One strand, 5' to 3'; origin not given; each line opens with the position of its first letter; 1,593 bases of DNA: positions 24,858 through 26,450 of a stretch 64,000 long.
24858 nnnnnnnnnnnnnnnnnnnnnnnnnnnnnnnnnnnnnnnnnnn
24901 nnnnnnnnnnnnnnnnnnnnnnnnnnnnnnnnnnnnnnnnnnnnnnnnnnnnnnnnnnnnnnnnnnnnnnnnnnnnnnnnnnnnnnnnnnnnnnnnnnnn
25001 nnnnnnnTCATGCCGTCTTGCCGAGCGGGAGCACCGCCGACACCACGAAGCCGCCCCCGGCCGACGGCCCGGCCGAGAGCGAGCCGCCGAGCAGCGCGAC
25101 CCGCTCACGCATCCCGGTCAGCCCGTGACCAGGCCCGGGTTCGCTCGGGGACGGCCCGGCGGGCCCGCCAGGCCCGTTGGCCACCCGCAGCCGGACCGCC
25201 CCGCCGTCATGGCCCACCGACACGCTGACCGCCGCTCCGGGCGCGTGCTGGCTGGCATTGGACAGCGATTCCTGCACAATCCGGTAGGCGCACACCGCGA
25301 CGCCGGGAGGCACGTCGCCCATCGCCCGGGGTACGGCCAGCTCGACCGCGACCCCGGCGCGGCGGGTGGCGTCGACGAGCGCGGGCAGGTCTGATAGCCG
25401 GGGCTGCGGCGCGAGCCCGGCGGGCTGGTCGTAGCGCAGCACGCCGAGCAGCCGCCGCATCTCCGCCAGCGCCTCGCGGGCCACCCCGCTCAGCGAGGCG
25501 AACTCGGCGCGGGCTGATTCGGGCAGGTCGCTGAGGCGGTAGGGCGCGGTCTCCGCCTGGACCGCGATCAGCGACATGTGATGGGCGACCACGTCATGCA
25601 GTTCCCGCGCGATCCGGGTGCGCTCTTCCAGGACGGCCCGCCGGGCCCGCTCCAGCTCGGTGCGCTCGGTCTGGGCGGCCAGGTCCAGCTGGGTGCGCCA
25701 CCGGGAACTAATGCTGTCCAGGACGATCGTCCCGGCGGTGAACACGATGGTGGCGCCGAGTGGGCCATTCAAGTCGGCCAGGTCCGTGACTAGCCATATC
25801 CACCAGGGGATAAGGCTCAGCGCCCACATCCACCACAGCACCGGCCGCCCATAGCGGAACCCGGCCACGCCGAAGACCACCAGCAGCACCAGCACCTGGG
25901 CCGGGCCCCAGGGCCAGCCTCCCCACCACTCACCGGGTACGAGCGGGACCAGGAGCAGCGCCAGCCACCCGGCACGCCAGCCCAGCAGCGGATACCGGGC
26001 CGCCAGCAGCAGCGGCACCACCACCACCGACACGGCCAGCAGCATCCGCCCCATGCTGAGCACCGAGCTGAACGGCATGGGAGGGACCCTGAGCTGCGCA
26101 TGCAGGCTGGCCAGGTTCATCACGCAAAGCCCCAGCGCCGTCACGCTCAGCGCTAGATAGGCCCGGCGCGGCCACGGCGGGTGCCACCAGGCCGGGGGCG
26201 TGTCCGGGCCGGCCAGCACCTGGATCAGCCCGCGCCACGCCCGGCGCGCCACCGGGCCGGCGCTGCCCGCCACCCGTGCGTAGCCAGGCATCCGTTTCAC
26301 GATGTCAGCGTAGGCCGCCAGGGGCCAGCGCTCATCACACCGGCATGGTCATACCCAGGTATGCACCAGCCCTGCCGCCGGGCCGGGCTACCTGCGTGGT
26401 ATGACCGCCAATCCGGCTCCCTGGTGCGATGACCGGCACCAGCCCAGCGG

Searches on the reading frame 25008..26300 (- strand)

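Call 89: search_protein_families(library=pfam, proteins=[window:25008-26300:-], max_evalue=0.001)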
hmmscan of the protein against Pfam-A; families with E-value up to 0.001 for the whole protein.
window:25008-26300:- (430 aa): 2 families
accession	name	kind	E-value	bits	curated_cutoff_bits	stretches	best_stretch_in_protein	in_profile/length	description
PF07730.19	HisKA_3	-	5.6e-21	75.3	24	1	226-290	1-65/68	Histidine kinase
PF02518.31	HATPase_c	-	3e-09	37.7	26.4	1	338-427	6-110/111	Histidine kinase-, DNA gyrase B-, and HSP90-like ATPase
